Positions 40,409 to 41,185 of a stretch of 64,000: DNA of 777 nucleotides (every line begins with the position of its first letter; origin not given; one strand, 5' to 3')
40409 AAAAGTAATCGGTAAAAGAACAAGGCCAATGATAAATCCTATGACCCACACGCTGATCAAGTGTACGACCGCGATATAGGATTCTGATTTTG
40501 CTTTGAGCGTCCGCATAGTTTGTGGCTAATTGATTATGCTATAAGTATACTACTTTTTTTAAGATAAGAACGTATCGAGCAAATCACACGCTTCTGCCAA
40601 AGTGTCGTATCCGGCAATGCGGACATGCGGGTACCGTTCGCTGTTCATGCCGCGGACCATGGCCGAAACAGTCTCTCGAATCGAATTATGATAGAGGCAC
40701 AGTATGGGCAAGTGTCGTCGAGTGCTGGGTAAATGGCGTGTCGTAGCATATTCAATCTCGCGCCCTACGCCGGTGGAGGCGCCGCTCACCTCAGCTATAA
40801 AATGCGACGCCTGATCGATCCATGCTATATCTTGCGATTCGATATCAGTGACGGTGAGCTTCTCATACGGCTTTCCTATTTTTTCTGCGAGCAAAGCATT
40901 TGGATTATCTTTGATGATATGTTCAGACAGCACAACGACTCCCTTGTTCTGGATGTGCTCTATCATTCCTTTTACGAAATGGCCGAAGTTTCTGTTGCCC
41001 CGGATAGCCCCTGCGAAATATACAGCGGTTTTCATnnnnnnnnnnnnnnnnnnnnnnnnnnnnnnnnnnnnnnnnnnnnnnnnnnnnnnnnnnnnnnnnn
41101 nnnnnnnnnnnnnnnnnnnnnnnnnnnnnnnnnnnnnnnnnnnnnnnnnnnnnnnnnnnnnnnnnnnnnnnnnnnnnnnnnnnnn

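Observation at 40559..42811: DNPH1-like N-hydrolase + MazG-like NTP pyrophosphatase + unknown protein operon next to a sigma-r4 HTH protein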

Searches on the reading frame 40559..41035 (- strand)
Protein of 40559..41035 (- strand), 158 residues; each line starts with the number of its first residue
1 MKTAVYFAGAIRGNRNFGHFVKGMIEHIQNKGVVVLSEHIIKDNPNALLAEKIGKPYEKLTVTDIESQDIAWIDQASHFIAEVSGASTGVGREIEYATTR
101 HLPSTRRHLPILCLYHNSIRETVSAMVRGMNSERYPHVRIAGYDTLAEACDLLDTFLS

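Call 3: search_protein_families(library=pfam, proteins=[window:40559-41035:-], max_evalue=0.01)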
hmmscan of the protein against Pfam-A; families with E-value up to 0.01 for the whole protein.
window:40559-41035:- (158 aa): 2 families
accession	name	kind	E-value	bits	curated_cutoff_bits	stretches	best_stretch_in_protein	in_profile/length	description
PF05014.21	Nuc_deoxyrib_tr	-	5.3e-05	23.8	28.8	1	5-102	1-91/117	Nucleoside 2-deoxyribosyltransferase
PF24349.1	DUF7509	-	0.0032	17.5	27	1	46-157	83-190/206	Domain of unknown function (DUF7509)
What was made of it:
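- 40559..41035 (-): DNPH1-like 2'-deoxynucleoside 5'-phosphate N-glycosidase (158 aa). Second gene of the pair. Pfam PF05014 scores 23.8 bits, below the 28.8 cut-off (call 3).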

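Call 4: search_protein_families(library=ncbifam, proteins=[window:40559-41035:-], max_evalue=0.01)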
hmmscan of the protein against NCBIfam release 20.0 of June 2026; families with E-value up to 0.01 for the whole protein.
window:40559-41035:- (158 aa): 0 families

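Call 5: search_protein_families(library=phrogs, proteins=[window:40559-41035:-], max_evalue=0.01)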
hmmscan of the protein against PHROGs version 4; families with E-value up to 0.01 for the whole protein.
window:40559-41035:- (158 aa): 0 families

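Call 6: search_protein_families(library=padloc, proteins=[window:40559-41035:-], max_evalue=0.01)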
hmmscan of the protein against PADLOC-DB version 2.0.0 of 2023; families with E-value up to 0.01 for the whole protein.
window:40559-41035:- (158 aa): 0 families

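Call 8: search_solved_structures(query=window:40559-41035:-, max_evalue=1, show_alignments=2)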
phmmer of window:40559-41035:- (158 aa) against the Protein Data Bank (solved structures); distinct sequences matched with E-value up to 1: 15.
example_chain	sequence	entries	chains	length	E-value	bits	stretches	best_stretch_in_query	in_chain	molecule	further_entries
9da1_A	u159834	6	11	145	2.5e-09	40.5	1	1-131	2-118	5-hydroxymethyl-dUMP N-hydrolase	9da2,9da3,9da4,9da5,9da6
8os9_A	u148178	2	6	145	2.5e-09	40.5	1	1-131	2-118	2'-deoxynucleoside 5'-phosphate N-hydrolase 1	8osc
4p5e_A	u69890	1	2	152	2.9e-09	40.3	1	1-131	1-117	2'-deoxynucleoside 5'-phosphate N-hydrolase 1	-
9i3q_A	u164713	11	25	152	2.9e-09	40.3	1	1-131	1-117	5-hydroxymethyl-dUMP N-hydrolase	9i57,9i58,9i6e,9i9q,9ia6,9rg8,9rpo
2khz_A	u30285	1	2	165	6.2e-09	39.2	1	4-130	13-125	c-Myc-responsive protein Rcl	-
4fyh_A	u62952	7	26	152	8.3e-09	38.8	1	1-131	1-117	Deoxyribonucleoside 5'-monophosphate N-glycosidase | 2'-deoxynucleoside 5'-phosphate N-hydrolase 1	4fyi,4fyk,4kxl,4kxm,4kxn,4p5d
8rqd_C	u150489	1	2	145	9e-09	38.7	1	1-131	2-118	2'-deoxynucleoside 5'-phosphate N-hydrolase 1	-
8rps_C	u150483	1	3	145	1.2e-08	38.3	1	1-131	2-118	2'-deoxynucleoside 5'-phosphate N-hydrolase 1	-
8qhq_A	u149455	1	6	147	1.4e-08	38.1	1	3-131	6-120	2'-deoxynucleoside 5'-phosphate N-hydrolase 1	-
8qhr_A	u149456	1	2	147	1.6e-08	37.9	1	3-131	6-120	2'-deoxynucleoside 5'-phosphate N-hydrolase 1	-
2klh_A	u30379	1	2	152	2.1e-08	37.5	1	1-131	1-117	c-Myc-responsive protein Rcl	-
8rpt_B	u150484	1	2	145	3.2e-08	36.9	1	1-131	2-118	2'-deoxynucleoside 5'-phosphate N-hydrolase 1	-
3spx_A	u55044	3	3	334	0.073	16.3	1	29-93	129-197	O-acetyl serine sulfhydrylase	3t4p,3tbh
8b9m_A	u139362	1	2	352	0.09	16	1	29-93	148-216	Cysteine synthase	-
4air_A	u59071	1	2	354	0.092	16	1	29-93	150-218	Cysteine synthase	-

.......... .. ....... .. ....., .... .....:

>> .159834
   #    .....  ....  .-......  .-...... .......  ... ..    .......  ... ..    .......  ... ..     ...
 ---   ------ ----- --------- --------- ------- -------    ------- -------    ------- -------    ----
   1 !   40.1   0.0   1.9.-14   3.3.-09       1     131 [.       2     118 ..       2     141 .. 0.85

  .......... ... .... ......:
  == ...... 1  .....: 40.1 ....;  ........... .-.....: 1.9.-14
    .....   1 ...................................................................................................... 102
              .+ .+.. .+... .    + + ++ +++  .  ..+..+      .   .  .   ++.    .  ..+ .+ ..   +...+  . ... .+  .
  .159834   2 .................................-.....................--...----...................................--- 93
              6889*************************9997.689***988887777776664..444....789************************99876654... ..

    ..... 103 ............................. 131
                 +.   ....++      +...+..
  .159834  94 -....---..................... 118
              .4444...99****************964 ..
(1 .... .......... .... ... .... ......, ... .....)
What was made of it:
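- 40559..41035 (-): phmmer E = 2.5e-9 to human and rat DNPH1 structures (call 8).
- On DNPH1-type dNMP N-glycosidase (NDT superfamily): Single sequence E = 2.5e-9 (call 8).
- Closest known: Mammalian DNPH1. Different: Bacterial (CPR) lineage, roughly a quarter identical to the human enzyme by my count of the call 8 alignment. It has an 11-residue insertion before the catalytic Asp and a longer loop after the catalytic Glu (call 8).
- Serines align with the DNPH1 phosphate pocket (call 8).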

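Call 21: find_homologous_proteins(query=window:40559-41035:-)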
Query window:40559-41035:- (158 aa): 86 proteins with E <= 0.001 among 109 candidates.
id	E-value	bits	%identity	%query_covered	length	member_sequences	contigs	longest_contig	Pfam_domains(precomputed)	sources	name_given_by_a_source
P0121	3.0e-100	350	100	100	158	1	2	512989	-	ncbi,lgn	-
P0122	6.0e-42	161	54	97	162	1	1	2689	PF05014.22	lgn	-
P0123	8.1e-41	157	49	97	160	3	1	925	PF05014.22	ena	-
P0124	2.1e-40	156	51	99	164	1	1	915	PF05014.22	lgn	-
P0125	3.6e-40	155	50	97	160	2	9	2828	PF05014.22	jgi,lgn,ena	-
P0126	2.2e-39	153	51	97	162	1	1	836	PF05014.22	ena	-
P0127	3.3e-39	152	50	97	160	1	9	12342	PF05014.22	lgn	-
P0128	7.2e-39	151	50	97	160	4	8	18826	PF05014.22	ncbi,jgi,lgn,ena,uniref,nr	ncbi:MAG: hypothetical protein COV57_01225 [Candidatus Liptonbacteria bacterium CG11_big_fil_rev_8_2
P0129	1.0e-38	151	46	99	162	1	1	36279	PF05014.22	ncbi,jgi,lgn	-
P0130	4.5e-38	149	50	97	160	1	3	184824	PF05014.22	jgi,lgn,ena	-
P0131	4.6e-38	149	50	97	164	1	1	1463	PF05014.22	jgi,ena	-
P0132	6.9e-38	148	49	97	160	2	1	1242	PF05014.22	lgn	-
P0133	7.0e-38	148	51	97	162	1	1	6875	PF05014.22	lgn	-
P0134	1.1e-37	147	50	97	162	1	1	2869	PF05014.22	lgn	-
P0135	1.1e-37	147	50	97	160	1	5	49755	PF05014.22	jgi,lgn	-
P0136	1.2e-37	147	51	97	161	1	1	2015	PF05014.22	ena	-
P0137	1.3e-37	147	48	98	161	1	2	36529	PF05014.22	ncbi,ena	-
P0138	2.7e-37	146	50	97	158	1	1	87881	PF05014.22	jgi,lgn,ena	-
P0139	4.8e-37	145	49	97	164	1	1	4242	PF05014.22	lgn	-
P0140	5.8e-37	145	49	100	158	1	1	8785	PF05014.22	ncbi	-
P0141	9.8e-37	144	49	97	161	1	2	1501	PF05014.22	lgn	-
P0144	2.2e-36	143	46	99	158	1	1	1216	PF05014.22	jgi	-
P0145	2.7e-36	143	49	97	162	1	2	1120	PF05014.22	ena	-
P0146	4.7e-36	142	50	99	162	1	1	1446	PF05014.22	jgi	jgi:hypothetical protein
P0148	9.3e-36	141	48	99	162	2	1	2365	PF05014.22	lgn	-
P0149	1.3e-35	141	46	99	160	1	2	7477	PF05014.22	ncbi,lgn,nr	ncbi:nucleoside 2-deoxyribosyltransferase [Patescibacteria group bacterium]|nr:nucleoside 2-deoxyrib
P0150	1.3e-35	141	48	97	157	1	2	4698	PF05014.22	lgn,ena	-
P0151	1.5e-35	140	48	97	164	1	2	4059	PF05014.22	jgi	jgi:nucleoside 2-deoxyribosyltransferase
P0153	2.9e-35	139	47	100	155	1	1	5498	PF05014.22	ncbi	-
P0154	3.5e-35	139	47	99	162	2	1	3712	PF05014.22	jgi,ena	-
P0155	4.0e-35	139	48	97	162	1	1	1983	PF05014.22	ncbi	-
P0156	4.1e-35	139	50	97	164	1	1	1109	PF05014.22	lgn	-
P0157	8.5e-35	138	46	99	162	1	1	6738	PF05014.22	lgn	-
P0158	1.7e-34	137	46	97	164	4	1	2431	PF05014.22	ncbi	-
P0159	4.5e-34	136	46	99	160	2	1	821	PF05014.22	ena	-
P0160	1.2e-33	134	45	97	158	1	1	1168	PF05014.22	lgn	-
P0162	1.4e-33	134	47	97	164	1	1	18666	PF05014.22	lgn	-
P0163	1.6e-33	134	44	99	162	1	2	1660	PF05014.22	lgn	-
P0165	4.3e-33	132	46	99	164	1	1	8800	PF05014.22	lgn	-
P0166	4.5e-33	132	45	97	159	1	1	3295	PF05014.22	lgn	-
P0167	6.2e-33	132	45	99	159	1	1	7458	PF05014.22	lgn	-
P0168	6.9e-33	132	46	97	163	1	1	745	PF05014.22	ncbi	-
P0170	9.5e-33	131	44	97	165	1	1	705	PF05014.22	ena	-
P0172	1.0e-32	131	47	97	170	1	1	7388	PF05014.22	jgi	-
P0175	4.3e-32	129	47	99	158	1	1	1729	PF05014.22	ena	-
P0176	6.5e-32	129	44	97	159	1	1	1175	PF05014.22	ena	-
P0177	7.7e-32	128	47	97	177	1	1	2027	PF05014.22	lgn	-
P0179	1.8e-31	127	47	100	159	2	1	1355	PF05014.22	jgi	-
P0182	1.9e-30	124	46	100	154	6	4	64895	PF05014.22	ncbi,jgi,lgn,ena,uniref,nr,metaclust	ncbi:MAG: hypothetical protein A2639_01380 [Candidatus Staskawiczbacteria bacterium RIFCSPHIGHO2_01_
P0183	4.2e-30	123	44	99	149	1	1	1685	PF05014.22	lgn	-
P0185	6.3e-29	119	42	97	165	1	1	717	PF05014.22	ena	-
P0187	1.5e-27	114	45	99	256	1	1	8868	PF05014.22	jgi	jgi:predicted house-cleaning noncanonical NTP pyrophosphatase (MazG superfamily)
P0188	1.8e-27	114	44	99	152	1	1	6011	PF05014.22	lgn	-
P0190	3.8e-27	113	44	99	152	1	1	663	PF05014.22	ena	-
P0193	1.3e-26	111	42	97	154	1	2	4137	PF05014.22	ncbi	-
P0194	1.9e-26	111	44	97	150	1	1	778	PF05014.22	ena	-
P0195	3.1e-26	110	43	99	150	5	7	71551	PF05014.22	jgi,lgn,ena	-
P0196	3.8e-26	110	44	99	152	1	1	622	PF05014.22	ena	-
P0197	6.1e-26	109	45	99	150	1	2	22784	PF05014.22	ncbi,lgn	-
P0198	1.7e-25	108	41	99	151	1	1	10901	PF05014.22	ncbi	-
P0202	1.4e-23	101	40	99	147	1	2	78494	PF05014.22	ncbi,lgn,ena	ncbi:MAG: nucleoside 2-deoxyribosyltransferase [Patescibacteria group bacterium]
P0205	2.3e-20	91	39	97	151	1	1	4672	PF05014.22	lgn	-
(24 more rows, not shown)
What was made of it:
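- On DNPH1-type dNMP N-glycosidase (NDT superfamily): Most homologues carry a precomputed PF05014 hit (call 21).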

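Call 27: find_related_loci(query=A2, collection=metagenome_contigs, flank=5000)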
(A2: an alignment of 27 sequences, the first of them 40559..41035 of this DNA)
Query A2 (158 aa) in metagenome_contigs; peptide patterns used: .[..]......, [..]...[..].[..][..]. (x = any residue, [..] = any of these).
462 stretches matched a pattern; 235 encode a relative of the query (tblastn E <= 1e-3); the best 80 are kept; 80 distinct loci.
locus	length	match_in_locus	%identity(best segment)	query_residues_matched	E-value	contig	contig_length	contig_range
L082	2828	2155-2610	50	5-157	3e-47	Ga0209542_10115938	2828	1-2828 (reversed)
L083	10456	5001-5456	50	5-157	3e-46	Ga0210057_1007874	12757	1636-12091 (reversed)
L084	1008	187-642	50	5-157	9e-49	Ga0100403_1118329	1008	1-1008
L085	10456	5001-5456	50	5-157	9e-46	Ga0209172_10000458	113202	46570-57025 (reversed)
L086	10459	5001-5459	50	5-158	3e-45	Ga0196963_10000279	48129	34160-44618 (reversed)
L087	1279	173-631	49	5-157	8e-47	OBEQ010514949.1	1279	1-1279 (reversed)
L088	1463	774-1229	50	5-157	3e-46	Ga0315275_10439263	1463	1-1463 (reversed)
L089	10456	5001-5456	50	5-157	1e-44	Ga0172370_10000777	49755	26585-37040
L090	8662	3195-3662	47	2-158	5e-43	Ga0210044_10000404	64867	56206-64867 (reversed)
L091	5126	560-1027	47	2-158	5e-43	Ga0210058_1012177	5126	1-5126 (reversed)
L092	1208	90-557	45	2-158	6e-44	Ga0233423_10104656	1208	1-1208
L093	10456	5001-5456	48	5-157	4e-42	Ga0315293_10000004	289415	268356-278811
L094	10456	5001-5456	48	5-157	4e-42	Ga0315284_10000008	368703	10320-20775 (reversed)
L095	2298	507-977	46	1-157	6e-42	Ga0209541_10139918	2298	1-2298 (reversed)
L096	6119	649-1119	46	1-157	8e-42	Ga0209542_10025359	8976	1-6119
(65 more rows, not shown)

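Call 31: find_encoding_contigs(protein=P0187, flank=5000, max_places=3)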
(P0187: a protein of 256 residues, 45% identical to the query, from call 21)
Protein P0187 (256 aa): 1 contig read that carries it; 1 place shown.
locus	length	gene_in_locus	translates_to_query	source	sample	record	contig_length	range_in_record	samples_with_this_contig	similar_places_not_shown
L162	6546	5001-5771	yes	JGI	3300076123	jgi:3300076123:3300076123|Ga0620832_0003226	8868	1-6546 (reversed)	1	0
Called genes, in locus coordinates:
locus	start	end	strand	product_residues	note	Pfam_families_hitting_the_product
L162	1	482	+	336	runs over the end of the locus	PF00022:Actin, PF06723:MreB_Mbl, PF11104:PilM_2 (faint), PF00012:HSP70, PF14450:FtsA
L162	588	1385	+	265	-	PF13439:Glyco_transf_4, PF00534:Glycos_transf_1 (weak)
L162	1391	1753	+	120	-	PF00534:Glycos_transf_1, PF13524:Glyco_trans_1_2 (weak), PF13692:Glyco_trans_1_4, PF20706:GT4-conflict (weak)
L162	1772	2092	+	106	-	PF02482:Ribosomal_S30AE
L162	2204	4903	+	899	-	PF07517:SecA_DEAD, PF01043:SecA_PP_bind, PF21090:P-loop_SecA, PF07516:SecA_SW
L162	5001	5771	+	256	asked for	PF05014:Nuc_deoxyrib_tr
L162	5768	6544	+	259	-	?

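Call 33: find_encoding_contigs(protein=P0122, flank=5000, max_places=3)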
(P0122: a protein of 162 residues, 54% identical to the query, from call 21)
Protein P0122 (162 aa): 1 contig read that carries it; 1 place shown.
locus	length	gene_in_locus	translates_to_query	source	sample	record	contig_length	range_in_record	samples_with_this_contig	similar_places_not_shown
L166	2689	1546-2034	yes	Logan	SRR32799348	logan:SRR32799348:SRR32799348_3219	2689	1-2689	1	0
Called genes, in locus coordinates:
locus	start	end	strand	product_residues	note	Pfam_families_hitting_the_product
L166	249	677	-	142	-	-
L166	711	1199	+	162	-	PF00383:dCMP_cyt_deam_1, PF14437:MafB19-deam (faint)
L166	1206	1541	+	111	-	PF01588:tRNA_bind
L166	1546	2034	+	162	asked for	PF05014:Nuc_deoxyrib_tr (weak)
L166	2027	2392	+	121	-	PF00719:Pyrophosphatase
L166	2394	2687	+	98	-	?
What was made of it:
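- Closest known: Human nucleotide sanitation steps DCTPP1. Same: The closest DNPH1-like homologue even sits beside a dCMP deaminase and an inorganic pyrophosphatase (call 33).
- The closest DNPH1-like homologue sits between a dCMP deaminase and an inorganic pyrophosphatase (call 33).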

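Call 42: find_related_loci(query=A2, collection=viral_contigs, flank=5000)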
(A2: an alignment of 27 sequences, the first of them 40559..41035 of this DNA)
Query A2 (158 aa) in viral_contigs; peptide patterns used: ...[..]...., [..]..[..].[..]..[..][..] (x = any residue, [..] = any of these).
26 stretches matched a pattern, but none encodes a relative of the query by tblastn (E <= 1e-3).

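Call 50: search_protein_representatives(protein=P0187)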
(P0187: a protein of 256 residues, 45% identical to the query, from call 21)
Query: 256 residues. Proteins with E-value up to 0.001 (for the whole library): 3476; up to 1e-10: 468; up to 1e-30: 5. The best 150 are listed.
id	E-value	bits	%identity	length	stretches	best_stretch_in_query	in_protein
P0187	1.5e-163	558.3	100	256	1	1-256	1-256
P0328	2.3e-48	181.4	63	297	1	106-252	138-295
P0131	8.1e-47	176.4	60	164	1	108-255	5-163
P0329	6.2e-33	130.9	51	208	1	111-253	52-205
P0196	9.1e-33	130.4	53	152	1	109-252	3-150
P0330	7.9e-30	120.8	65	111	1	155-253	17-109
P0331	8.4e-30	120.7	47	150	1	111-252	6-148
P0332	9.0e-29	117.3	49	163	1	111-253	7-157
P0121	1.2e-28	116.9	49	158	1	109-252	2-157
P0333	1.5e-28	116.6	49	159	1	109-254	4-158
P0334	2.3e-28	116.0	47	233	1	105-254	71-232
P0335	3.8e-28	115.3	61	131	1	104-207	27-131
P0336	7.7e-28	114.3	48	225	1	108-253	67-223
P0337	2.7e-27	112.5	50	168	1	109-253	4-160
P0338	3.8e-27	112.0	47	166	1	108-254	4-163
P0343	8.7e-22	94.5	37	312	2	112-252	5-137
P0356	4.5e-19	85.6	49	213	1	4-101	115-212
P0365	4.0e-18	82.4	47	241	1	3-100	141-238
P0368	6.2e-18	81.8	49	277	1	4-101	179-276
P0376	2.1e-17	80.1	42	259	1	4-101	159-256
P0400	1.3e-15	74.3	42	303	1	6-104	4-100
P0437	2.3e-14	70.2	42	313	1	6-101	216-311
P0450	3.8e-14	69.4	47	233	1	5-101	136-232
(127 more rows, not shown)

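Call 51: search_protein_families(library=pfam, proteins=[P0328, P0343, P0334, P0356, P0365, P0368, P0376, P0400, P0437, P0450], max_evalue=0.001)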
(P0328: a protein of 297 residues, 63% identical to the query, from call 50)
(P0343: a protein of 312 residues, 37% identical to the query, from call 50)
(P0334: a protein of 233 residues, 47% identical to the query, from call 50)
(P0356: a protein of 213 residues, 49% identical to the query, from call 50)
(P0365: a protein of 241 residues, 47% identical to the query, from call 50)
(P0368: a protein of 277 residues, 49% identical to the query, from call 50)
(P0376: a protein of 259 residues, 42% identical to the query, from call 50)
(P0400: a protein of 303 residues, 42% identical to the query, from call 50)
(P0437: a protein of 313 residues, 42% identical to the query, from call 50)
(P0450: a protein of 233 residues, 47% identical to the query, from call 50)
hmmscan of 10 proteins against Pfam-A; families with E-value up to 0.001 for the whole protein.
P0328 (297 aa): 1 family
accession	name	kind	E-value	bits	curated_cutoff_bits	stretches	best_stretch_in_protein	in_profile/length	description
PF05014.21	Nuc_deoxyrib_tr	-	5e-05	23.9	28.8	1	144-259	1-103/117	Nucleoside 2-deoxyribosyltransferase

P0343 (312 aa): 1 family
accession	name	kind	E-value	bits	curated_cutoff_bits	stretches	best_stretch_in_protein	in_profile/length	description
PF05014.21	Nuc_deoxyrib_tr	-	9.1e-28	97.2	28.8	2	5-98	1-97/117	Nucleoside 2-deoxyribosyltransferase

P0334 (233 aa): 1 family
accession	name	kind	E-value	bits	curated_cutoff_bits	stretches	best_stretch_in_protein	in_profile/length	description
PF05014.21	Nuc_deoxyrib_tr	-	0.00036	21.1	28.8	1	78-174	1-90/117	Nucleoside 2-deoxyribosyltransferase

P0356 (213 aa): 2 families
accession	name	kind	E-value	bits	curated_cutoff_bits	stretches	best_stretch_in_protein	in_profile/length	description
PF04266.20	ASCH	-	2.1e-07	32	21.2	1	5-107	2-102/103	ASCH domain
PF12961.13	DUF3850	-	0.00064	20.3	22.9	0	4-46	4-45/77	Domain of unknown function (DUF3850)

P0365 (241 aa): 1 family
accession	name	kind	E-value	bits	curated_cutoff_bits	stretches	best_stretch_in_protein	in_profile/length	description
PF00293.34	NUDIX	-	7.5e-16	58.8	21.1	1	15-119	12-118/134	NUDIX domain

P0368 (277 aa): 0 families

P0376 (259 aa): 2 families
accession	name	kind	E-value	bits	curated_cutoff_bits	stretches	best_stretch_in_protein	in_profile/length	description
PF01230.28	HIT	-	4.5e-18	66.1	21.5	1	16-136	9-97/98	HIT domain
PF11969.13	DcpS_C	-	2.5e-08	34.8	24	1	3-73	2-74/114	Scavenger mRNA decapping enzyme C-term binding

P0400 (303 aa): 5 families
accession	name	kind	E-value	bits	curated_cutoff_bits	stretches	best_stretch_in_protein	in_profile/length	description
PF13649.12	Methyltransf_25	-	2.9e-14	54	27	1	144-234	1-97/97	Methyltransferase domain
PF08241.18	Methyltransf_11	-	4.8e-13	50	21.2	1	145-237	1-94/95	Methyltransferase domain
PF13489.12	Methyltransf_23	-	2e-09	37.8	27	1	134-240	15-118/164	Methyltransferase domain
PF08242.18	Methyltransf_12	-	1.6e-08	35.6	30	1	145-235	1-97/98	Methyltransferase domain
PF13847.12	Methyltransf_31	-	0.00027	21.1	27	1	140-239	3-110/145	Methyltransferase domain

P0437 (313 aa): 1 family
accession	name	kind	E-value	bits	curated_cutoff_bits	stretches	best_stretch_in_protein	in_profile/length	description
PF04199.19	Cyclase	-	4.7e-25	88.9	23.1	1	4-152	1-142/142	Putative cyclase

P0450 (233 aa): 1 family
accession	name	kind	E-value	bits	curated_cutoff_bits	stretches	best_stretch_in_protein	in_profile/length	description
PF00293.34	NUDIX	-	4.1e-12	46.7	21.1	1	3-114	8-122/134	NUDIX domain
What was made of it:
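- MazG-like domains are promiscuously fused to NUDIX (twice), HIT, ASCH, a methyltransferase and a cyclase (call 51).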
